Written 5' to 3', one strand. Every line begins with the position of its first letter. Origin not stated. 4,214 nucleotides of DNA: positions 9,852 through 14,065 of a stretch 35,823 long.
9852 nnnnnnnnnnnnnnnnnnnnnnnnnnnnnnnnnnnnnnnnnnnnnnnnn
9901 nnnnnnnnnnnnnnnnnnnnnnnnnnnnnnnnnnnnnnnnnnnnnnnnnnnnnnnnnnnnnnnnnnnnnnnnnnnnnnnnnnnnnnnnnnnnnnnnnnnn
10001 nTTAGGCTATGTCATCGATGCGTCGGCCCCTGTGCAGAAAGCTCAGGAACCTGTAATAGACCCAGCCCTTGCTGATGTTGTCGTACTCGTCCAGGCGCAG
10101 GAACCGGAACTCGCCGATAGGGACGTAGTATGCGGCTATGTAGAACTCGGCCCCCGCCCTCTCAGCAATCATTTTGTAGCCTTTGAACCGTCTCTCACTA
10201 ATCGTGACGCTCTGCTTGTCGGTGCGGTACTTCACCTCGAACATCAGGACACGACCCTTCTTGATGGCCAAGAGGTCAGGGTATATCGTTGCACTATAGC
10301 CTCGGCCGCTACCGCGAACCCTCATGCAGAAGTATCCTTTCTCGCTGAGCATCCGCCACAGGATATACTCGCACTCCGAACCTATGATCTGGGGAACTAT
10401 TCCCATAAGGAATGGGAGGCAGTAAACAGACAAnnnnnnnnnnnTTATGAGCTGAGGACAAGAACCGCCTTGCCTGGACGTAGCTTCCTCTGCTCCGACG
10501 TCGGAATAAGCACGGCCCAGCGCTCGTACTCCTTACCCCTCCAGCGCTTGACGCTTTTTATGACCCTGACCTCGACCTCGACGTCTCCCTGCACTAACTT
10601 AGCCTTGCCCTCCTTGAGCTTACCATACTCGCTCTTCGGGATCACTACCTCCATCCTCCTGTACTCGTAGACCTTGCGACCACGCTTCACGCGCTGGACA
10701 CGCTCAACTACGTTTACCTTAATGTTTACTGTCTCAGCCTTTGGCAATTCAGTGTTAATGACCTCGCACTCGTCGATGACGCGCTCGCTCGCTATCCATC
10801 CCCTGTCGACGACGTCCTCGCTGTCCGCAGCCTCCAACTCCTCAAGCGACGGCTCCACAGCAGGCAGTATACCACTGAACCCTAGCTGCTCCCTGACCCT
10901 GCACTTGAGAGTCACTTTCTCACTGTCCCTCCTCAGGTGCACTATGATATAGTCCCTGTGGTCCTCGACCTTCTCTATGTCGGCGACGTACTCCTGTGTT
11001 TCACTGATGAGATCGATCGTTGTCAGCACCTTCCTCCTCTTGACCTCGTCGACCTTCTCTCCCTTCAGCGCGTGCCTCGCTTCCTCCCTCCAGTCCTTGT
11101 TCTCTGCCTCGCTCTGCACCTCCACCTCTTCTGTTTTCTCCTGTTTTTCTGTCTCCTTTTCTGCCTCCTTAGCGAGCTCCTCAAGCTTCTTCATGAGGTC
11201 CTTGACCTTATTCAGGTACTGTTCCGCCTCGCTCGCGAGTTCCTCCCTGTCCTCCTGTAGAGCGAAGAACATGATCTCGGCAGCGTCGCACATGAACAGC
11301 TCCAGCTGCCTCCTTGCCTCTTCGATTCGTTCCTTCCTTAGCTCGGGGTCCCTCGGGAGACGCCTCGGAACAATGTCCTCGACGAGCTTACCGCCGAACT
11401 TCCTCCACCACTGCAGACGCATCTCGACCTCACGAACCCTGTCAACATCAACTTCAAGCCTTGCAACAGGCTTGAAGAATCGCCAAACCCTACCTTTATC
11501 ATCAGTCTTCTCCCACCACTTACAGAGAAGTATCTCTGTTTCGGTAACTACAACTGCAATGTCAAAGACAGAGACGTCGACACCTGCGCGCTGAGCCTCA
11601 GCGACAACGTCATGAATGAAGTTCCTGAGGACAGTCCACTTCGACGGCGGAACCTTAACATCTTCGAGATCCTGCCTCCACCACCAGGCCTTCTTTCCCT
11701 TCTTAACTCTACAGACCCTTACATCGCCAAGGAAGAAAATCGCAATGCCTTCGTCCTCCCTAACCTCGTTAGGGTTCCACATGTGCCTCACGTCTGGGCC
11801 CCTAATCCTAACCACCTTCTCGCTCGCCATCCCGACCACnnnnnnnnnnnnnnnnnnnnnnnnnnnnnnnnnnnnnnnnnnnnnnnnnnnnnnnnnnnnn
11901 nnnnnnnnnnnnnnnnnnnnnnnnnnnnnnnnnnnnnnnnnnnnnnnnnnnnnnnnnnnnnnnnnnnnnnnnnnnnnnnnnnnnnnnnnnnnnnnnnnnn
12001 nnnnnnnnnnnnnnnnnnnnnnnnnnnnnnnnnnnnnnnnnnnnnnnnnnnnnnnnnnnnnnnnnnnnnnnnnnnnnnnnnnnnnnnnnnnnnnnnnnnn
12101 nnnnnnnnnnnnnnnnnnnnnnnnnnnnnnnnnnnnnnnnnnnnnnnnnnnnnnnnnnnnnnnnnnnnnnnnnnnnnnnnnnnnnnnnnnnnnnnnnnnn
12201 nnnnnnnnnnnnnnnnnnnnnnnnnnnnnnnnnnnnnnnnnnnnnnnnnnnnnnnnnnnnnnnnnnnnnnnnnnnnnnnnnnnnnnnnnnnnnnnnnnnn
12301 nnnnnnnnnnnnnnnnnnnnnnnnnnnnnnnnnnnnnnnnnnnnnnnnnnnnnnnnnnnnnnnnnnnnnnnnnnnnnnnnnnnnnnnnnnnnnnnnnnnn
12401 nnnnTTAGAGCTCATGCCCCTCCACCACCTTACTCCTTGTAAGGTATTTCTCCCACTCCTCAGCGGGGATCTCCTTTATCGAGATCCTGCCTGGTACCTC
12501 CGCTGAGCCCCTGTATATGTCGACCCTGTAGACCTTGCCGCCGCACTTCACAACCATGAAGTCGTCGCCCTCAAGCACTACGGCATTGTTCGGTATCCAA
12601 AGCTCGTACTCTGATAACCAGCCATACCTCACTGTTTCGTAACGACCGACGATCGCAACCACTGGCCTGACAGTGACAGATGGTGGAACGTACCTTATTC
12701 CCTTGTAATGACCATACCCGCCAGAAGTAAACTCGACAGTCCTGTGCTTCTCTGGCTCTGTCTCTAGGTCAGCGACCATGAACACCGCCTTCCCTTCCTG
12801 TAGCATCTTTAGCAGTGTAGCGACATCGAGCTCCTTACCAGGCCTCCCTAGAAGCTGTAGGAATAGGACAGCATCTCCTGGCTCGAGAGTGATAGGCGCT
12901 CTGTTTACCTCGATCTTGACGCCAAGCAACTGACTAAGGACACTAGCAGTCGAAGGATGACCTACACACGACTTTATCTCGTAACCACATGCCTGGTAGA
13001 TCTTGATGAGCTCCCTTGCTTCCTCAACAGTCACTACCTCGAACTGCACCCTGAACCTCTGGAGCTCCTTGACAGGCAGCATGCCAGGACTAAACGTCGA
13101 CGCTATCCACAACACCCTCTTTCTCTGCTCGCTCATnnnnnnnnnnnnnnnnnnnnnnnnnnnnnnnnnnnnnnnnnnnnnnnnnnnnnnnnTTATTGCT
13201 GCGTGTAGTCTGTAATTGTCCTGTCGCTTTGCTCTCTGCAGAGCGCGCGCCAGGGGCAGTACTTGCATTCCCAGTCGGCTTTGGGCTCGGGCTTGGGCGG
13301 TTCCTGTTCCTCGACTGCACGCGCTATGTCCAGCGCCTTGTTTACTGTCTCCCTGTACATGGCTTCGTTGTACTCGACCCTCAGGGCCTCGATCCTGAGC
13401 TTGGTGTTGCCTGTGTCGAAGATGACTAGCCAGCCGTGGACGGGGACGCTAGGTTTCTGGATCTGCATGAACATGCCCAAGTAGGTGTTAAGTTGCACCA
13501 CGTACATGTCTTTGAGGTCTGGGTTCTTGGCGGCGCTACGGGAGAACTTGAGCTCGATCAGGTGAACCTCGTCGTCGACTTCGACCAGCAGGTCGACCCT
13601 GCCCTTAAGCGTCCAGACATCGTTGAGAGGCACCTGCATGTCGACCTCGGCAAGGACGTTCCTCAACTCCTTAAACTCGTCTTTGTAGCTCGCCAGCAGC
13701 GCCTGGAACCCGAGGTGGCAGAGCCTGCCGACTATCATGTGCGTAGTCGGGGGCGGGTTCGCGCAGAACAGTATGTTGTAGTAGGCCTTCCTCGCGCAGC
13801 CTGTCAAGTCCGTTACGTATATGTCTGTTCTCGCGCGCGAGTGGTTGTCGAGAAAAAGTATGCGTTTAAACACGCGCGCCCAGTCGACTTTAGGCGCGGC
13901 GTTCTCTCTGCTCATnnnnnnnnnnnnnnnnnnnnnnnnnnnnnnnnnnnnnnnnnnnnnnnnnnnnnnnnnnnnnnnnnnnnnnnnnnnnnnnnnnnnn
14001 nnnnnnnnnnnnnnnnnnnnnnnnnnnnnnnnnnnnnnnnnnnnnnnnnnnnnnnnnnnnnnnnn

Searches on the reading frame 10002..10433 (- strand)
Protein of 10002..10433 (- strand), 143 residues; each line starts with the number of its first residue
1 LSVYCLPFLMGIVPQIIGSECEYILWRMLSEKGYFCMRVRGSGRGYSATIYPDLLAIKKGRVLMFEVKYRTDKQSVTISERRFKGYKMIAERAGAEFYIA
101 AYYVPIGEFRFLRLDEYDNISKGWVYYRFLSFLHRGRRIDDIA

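Call 107: search_protein_families(library=pfam, proteins=[window:10002-10433:-], max_evalue=0.001)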
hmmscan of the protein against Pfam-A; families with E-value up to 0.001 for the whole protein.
window:10002-10433:- (143 aa): 1 family
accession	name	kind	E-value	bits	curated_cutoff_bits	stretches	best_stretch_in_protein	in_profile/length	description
PF01870.24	Hjc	-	4e-13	49.5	21.1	1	25-114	6-91/93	Archaeal holliday junction resolvase (hjc)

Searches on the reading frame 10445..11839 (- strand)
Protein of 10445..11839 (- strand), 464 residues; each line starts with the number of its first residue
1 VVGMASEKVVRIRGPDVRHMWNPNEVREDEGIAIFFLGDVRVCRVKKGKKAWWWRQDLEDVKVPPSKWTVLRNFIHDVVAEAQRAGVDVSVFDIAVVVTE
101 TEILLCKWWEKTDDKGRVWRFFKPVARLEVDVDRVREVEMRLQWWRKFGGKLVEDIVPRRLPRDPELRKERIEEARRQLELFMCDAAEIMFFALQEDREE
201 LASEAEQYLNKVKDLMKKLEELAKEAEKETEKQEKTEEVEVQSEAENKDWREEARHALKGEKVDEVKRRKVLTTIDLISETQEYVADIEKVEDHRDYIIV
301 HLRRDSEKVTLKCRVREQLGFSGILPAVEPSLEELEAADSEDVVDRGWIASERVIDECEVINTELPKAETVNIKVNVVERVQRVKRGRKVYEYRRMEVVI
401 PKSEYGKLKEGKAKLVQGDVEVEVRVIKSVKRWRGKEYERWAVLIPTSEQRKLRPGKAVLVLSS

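Call 54: search_dna_similar(query=window:10445-11839:-, collection=phages, mode=protein, max_evalue=0.001)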
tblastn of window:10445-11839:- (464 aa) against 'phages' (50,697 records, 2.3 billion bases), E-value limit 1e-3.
No match.

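Call 107: search_protein_families(library=pfam, proteins=[window:10445-11830:-], max_evalue=0.001)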
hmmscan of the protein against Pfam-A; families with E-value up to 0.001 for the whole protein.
window:10445-11830:- (461 aa): 0 families

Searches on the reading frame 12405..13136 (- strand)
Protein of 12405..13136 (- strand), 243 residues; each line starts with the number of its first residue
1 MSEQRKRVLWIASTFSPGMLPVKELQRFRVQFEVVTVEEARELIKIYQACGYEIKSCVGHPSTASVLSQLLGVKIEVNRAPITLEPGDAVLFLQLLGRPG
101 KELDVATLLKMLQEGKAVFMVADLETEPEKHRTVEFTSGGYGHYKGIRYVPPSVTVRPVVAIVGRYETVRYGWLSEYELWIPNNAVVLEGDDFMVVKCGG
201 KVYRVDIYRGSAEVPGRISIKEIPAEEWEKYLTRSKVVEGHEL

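Call 107: search_protein_families(library=pfam, proteins=[window:12405-13136:-], max_evalue=0.001)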
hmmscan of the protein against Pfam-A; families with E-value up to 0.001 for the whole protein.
window:12405-13136:- (243 aa): 1 family
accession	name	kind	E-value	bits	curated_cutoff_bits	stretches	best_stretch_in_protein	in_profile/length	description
PF08960.15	STIV_B116-like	-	3.9e-13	49.8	26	1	26-99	13-83/101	STIV B116-like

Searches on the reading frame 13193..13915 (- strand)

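Call 107: search_protein_families(library=pfam, proteins=[window:13193-13915:-], max_evalue=0.001)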
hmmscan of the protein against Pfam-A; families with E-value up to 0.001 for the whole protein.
window:13193-13915:- (240 aa): 3 families
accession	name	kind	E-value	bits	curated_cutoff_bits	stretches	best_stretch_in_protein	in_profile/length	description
PF12705.13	PDDEXK_1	-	5.5e-14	53.1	22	1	59-227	83-247/247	PD-(D/E)XK nuclease superfamily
PF01930.23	Cas_Cas4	-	1.2e-06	29.2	22.7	1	37-226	8-158/160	Domain of unknown function DUF83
PF08696.17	Dna2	-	0.00041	20.6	22.4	0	34-90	61-117/204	DNA replication factor Dna2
